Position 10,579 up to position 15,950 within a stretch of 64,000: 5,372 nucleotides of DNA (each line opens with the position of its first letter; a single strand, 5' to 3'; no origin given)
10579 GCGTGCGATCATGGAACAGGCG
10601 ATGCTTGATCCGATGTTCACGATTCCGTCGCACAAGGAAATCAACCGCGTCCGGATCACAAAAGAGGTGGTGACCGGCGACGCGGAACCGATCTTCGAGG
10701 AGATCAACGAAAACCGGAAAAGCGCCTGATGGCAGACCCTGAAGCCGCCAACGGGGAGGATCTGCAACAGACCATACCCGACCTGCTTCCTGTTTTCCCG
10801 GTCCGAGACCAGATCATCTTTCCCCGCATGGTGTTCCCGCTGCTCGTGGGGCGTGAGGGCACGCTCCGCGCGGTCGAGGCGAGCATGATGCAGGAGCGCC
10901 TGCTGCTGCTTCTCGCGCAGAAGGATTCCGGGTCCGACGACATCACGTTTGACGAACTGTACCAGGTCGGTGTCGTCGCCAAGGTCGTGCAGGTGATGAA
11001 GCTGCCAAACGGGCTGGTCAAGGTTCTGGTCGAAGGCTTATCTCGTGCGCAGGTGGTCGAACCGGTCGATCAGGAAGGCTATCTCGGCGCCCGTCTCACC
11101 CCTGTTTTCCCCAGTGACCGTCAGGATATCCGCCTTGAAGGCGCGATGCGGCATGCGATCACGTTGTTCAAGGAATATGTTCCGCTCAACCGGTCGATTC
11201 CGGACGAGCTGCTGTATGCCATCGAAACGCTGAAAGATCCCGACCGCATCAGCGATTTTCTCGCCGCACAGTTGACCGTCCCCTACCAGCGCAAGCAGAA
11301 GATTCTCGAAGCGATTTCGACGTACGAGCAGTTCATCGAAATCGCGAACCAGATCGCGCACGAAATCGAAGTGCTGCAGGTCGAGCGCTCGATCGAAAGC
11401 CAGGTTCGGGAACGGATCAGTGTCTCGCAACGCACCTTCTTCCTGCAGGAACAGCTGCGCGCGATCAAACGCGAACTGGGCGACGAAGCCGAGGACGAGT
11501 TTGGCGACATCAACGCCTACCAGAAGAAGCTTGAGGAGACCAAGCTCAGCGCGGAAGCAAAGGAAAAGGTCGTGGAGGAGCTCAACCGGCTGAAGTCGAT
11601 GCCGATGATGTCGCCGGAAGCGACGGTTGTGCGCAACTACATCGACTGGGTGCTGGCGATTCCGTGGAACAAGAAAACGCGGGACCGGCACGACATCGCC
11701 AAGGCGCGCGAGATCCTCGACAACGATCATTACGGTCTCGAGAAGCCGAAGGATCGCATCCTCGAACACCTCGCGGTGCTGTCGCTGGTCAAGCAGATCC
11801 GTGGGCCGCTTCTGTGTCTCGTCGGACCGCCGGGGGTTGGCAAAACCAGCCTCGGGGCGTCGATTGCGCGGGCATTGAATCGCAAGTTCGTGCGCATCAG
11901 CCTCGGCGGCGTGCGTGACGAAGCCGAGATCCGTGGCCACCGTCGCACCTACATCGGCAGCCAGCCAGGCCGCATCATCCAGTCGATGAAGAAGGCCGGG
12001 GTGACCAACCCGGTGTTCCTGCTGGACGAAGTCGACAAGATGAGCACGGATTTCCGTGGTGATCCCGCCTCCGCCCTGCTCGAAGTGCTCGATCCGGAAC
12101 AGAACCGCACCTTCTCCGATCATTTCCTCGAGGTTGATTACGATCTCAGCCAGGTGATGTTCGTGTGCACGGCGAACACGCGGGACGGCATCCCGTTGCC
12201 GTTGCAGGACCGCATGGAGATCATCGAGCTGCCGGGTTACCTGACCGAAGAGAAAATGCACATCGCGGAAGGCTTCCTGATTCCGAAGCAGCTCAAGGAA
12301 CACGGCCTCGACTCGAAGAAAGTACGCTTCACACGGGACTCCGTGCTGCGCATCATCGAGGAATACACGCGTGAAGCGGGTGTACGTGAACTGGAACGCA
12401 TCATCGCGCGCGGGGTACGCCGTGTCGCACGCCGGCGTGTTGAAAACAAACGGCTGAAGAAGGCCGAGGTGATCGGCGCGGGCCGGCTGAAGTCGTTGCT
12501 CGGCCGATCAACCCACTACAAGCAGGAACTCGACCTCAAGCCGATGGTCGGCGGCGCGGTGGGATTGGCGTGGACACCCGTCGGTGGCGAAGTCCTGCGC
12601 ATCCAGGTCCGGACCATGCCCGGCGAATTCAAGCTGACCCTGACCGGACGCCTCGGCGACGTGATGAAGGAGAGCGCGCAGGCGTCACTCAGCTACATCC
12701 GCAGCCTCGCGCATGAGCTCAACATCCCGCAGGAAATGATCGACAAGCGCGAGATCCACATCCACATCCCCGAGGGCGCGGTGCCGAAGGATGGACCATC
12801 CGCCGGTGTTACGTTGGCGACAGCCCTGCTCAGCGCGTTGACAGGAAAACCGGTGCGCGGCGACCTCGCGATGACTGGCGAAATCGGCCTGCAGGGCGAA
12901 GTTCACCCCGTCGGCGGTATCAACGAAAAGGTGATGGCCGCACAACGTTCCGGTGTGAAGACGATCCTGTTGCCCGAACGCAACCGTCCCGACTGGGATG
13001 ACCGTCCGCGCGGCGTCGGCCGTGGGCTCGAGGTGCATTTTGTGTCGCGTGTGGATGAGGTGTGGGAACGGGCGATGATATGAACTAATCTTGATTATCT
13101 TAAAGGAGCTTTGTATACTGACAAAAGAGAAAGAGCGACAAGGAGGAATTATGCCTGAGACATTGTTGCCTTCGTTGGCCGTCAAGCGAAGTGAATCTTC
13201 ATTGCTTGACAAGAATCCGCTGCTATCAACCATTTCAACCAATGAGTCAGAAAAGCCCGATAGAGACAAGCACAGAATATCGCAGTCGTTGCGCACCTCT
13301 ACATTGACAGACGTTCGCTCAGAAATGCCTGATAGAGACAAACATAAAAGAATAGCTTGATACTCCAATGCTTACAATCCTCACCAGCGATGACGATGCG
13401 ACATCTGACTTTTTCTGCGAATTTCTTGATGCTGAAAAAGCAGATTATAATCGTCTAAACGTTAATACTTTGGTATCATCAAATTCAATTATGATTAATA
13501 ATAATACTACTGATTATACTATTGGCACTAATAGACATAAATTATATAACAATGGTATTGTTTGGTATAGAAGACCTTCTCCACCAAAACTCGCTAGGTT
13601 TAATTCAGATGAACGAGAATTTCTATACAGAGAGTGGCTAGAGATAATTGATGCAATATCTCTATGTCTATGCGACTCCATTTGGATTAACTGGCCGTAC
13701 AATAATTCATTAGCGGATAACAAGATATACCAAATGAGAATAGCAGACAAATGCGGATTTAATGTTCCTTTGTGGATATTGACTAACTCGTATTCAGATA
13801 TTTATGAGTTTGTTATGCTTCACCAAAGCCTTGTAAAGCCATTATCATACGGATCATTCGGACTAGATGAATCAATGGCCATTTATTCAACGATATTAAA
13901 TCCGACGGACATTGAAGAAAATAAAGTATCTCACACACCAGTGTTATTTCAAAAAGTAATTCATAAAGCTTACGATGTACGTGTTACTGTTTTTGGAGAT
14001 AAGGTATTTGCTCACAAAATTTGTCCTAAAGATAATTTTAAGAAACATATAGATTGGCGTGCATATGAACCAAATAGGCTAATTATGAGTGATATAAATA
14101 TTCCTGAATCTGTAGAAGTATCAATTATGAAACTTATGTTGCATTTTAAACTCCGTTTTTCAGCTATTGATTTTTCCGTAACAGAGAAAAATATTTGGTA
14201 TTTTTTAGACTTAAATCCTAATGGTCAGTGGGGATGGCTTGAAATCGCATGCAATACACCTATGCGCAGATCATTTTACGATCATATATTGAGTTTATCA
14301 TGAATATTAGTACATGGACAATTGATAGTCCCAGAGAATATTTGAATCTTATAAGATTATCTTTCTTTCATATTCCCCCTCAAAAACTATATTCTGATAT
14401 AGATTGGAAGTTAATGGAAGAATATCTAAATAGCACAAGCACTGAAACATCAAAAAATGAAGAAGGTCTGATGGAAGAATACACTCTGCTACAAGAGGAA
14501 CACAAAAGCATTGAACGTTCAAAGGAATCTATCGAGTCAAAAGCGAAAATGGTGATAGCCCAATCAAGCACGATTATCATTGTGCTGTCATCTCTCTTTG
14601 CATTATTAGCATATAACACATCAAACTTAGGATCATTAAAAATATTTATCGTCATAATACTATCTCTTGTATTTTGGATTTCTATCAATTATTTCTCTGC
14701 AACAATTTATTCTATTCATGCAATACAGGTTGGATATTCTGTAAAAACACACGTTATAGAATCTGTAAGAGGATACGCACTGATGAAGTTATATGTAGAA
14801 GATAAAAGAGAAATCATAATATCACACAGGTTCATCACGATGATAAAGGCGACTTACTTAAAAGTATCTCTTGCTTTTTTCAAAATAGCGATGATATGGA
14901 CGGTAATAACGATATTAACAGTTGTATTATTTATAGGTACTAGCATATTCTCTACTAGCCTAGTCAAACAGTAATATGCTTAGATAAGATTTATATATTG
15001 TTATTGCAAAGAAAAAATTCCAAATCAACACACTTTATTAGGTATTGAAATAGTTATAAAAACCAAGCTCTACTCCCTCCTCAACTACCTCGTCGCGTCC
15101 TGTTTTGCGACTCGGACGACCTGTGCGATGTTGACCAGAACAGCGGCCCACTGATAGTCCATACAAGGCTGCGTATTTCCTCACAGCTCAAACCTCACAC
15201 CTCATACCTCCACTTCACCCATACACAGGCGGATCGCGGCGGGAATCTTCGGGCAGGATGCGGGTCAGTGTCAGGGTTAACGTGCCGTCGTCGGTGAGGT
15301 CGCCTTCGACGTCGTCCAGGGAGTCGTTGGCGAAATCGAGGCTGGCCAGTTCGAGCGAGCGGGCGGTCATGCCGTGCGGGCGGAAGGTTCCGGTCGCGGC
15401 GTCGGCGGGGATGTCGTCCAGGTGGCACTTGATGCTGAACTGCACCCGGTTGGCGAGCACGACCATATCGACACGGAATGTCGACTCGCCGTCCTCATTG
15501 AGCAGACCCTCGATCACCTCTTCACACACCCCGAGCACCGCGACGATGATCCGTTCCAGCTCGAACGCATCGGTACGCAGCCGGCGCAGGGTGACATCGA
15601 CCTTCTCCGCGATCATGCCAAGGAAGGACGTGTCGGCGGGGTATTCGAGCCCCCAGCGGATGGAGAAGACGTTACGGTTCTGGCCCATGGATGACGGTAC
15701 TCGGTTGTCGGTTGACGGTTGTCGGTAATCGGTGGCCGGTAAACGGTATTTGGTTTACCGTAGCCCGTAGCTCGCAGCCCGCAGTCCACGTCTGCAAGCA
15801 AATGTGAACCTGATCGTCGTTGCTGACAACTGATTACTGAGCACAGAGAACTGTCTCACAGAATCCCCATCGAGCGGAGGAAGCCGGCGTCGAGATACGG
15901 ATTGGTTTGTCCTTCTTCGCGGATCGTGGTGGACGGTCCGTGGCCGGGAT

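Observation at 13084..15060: AT-rich three-gene island after lon: repeat-core peptide + MvdD-type ATP-grasp maturase + 3-TM protein (candidate undescribed graspetide or conflict module)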

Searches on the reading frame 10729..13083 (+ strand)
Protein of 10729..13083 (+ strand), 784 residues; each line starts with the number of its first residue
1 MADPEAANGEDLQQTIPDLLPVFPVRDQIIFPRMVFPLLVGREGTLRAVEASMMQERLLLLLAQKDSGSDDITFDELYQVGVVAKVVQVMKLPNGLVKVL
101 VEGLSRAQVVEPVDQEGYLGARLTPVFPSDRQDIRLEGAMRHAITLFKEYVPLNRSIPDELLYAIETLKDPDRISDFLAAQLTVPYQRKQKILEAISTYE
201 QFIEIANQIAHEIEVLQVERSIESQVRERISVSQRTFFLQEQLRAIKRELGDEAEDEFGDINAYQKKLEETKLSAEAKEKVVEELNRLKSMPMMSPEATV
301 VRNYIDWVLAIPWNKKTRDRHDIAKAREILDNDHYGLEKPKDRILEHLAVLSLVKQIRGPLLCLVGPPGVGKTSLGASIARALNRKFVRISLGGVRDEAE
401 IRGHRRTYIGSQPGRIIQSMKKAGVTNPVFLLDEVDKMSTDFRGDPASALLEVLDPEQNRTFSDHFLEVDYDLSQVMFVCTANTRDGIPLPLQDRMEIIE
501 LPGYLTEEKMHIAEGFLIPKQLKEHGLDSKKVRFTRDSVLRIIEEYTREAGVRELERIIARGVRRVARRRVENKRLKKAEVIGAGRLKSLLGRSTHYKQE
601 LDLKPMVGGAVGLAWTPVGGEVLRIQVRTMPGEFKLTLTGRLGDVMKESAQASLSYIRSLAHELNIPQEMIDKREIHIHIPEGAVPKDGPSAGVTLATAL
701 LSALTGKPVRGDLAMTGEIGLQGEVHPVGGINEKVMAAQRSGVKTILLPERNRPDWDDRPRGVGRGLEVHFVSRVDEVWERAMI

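Call 17: find_related_loci(query=window:10729-13083:+, collection=genome_contigs, flank=6000)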
Query window:10729-13083:+ (784 aa) in genome_contigs; peptide patterns used: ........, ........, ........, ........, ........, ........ (x = any residue, [..] = any of these).
161 stretches matched a pattern; 29 encode a relative of the query (tblastn E <= 1e-3); 29 distinct loci.
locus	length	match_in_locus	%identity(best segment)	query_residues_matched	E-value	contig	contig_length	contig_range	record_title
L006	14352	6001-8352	97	1-784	0e+0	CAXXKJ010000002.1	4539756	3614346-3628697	MAG: bacterium isolate 130ea89d-4dea-436c-9ca1-374b83f7be77 genome assembly, contig: contig_2, whole genome shotgun sequ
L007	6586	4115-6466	86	1-784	0e+0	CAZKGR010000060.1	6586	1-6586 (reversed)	MAG TPA_asm: uncultured bacterium isolate binchicken_co142_310 genome assembly, contig: NODE_31595_length_6586_cov_28.00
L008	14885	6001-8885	86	1-784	0e+0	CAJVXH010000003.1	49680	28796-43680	TPA_asm: uncultured bacterium isolate DRR093004_bin.59_MetaBAT_v2.12.1_MAG genome assembly, contig: NODE_393_length_4968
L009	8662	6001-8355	83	1-783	0e+0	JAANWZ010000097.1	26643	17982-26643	MAG: Calditrichaeota bacterium isolate SuakinDeep_MAG45_3 MAG453_97, whole genome shotgun sequence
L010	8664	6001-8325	67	15-784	0e+0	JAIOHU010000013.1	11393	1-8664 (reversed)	MAG: bacterium isolate MAG_12 contig_16168, whole genome shotgun sequence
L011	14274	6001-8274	56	21-780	0e+0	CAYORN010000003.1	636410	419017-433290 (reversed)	MAG TPA_asm: uncultured Alphaproteobacteria bacterium isolate SRP302447_co2_208 genome assembly, contig: NODE_24_length_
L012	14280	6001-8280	56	18-779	0e+0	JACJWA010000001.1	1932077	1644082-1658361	MAG: Calditrichaeota bacterium isolate HK-STAS-AABM5-4 HK-STAS-AABM5-4_1, whole genome shotgun sequence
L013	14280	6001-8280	55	18-779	0e+0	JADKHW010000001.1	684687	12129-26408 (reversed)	MAG: bacterium isolate Skiv_18-Q3-R9-52_BATAC.286 tig00002208-10-6865150, whole genome shotgun sequence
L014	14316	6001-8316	54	10-783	0e+0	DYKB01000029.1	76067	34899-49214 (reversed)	MAG TPA_asm: Caldithrix sp. isolate SulCav_AS07-7_41_26 SulCav_AS07_7_224_length_76067_cov_14_956454, whole genome shotg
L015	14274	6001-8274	55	20-779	0e+0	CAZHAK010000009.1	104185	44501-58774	MAG TPA_asm: uncultured Alphaproteobacteria bacterium isolate binchicken_co277_95 genome assembly, contig: NODE_436_leng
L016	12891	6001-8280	55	19-780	0e+0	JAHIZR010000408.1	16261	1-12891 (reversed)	MAG: bacterium isolate Modern_marine.mb.187 Modern_marine.mb.187_k141_1950645, whole genome shotgun sequence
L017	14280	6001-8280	55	18-779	0e+0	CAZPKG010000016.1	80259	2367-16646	MAG TPA_asm: uncultured Alphaproteobacteria bacterium isolate binchicken_co199_20 genome assembly, contig: NODE_406_leng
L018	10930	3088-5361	57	21-780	0e+0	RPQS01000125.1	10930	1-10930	MAG: candidate division KSB1 bacterium isolate metabat2.380 metabat2.380_Contig_545939, whole genome shotgun sequence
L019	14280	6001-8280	55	19-780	0e+0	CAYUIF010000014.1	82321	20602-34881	MAG TPA_asm: uncultured Alphaproteobacteria bacterium isolate SRP278314_co1_92 genome assembly, contig: NODE_361_length_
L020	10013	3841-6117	56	20-780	0e+0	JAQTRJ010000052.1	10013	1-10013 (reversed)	MAG: bacterium isolate STB_160 NODE_17781_length_10013_cov_2.295367_Sandtown_B, whole genome shotgun sequence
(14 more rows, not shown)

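Call 92: search_protein_families(library=pfam, proteins=[L006:8442-8642:+, L006:8639-8848:+, L008:8894-9814:+], max_evalue=0.001)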
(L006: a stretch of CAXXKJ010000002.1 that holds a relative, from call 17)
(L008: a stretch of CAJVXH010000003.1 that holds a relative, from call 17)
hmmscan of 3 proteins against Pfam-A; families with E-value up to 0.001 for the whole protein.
L006:8442-8642:+ (66 aa): 1 family
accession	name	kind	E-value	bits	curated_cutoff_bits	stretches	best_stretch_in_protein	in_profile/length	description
PF07927.17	HicA_toxin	-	2.8e-20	72.6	27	1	8-64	2-58/58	HicA toxin of bacterial toxin-antitoxin,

L006:8639-8848:+ (69 aa): 1 family
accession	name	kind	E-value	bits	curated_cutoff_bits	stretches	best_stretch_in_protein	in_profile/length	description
PF15919.11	HicB_lk_antitox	-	1.3e-13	51.7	27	1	3-61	1-60/123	HicB_like antitoxin of bacterial toxin-antitoxin system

L008:8894-9814:+ (306 aa): 1 family
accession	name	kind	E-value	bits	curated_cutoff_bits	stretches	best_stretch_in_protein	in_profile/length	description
PF08867.16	FRG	-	7.3e-17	62.5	25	1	30-159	4-88/94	FRG domain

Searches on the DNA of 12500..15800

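Call 99: search_rna_families(source=window, start=12500, end=15800, threshold=evalue, max_evalue=0.1)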
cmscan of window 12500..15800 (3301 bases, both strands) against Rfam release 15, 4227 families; matches with E-value up to 0.1: 0.
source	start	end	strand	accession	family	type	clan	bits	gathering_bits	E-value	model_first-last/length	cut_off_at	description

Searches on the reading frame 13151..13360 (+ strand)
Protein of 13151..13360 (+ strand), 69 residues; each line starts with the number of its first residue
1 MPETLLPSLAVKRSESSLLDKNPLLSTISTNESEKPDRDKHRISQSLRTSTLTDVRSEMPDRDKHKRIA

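Call 4: search_protein_families(library=ncbifam, proteins=[window:13151-13360:+], max_evalue=1)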
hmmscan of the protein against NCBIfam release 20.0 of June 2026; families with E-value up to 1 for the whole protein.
window:13151-13360:+ (69 aa): 0 families

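Call 5: search_protein_families(library=pfam, proteins=[window:13151-13360:+], max_evalue=1)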
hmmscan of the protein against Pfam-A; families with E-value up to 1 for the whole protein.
window:13151-13360:+ (69 aa): 0 families

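Call 6: search_protein_families(library=padloc, proteins=[window:13151-13360:+], max_evalue=1)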
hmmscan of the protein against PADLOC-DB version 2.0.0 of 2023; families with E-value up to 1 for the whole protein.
window:13151-13360:+ (69 aa): 0 families
